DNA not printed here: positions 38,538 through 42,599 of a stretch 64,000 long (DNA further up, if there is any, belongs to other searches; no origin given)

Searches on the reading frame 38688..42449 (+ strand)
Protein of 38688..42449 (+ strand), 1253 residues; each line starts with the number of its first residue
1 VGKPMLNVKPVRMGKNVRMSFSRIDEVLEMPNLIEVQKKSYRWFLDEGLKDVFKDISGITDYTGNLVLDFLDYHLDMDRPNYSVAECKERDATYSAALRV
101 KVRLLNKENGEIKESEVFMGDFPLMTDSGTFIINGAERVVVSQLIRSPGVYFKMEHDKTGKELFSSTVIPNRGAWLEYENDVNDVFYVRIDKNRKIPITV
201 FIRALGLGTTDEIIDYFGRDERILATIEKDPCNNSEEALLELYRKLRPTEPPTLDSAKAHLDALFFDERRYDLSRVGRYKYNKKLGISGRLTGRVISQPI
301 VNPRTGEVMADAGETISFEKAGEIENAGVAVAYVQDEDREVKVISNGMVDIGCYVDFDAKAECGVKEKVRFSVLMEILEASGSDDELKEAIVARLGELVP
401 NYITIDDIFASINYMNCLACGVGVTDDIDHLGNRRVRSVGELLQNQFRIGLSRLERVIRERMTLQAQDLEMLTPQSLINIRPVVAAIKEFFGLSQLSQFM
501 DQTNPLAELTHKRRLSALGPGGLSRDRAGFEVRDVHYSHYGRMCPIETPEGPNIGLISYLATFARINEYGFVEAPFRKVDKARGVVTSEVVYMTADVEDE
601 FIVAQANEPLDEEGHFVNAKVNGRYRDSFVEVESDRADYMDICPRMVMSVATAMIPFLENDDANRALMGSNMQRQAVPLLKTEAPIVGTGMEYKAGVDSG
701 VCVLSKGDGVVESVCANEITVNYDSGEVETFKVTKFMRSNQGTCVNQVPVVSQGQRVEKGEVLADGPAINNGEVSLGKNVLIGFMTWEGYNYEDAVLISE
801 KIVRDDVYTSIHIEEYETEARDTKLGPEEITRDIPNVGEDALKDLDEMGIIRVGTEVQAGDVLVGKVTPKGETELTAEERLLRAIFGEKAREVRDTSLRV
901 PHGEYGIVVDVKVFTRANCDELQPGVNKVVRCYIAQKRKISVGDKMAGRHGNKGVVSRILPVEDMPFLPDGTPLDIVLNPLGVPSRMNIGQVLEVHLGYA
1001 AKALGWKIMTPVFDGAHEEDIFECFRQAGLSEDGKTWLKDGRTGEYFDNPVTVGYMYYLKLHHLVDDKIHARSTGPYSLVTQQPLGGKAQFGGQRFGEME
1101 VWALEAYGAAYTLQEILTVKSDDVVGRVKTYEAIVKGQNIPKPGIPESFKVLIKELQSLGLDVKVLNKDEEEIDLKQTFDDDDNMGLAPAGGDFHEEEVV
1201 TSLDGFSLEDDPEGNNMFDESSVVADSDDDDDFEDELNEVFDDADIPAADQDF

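Call 47: search_protein_families(library=pfam, proteins=[window:38688-42449:+], max_evalue=0.001)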
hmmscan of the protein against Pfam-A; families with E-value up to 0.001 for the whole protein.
window:38688-42449:+ (1253 aa): 6 families
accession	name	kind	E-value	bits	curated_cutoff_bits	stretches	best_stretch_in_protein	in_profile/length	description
PF00562.33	RNA_pol_Rpb2_6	-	4.5e-138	460.9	23.4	1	705-1090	2-373/373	RNA polymerase Rpb2, domain 6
PF04561.19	RNA_pol_Rpb2_2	-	7.8e-33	114.2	21.7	2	146-290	1-150/190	RNA polymerase Rpb2, domain 2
PF04565.21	RNA_pol_Rpb2_3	-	9.1e-30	103.1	21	1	498-566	1-68/68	RNA polymerase Rpb2, domain 3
PF04560.25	RNA_pol_Rpb2_7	-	2.5e-29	102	32.1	1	1092-1167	1-86/87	RNA polymerase Rpb2, domain 7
PF10385.14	RNA_pol_Rpb2_45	-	5.2e-24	84.5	28.2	1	576-642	1-65/66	RNA polymerase beta subunit external 1 domain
PF04563.20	RNA_pol_Rpb2_1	-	4.6e-20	72.5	28.2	1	33-483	2-201/203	RNA polymerase beta subunit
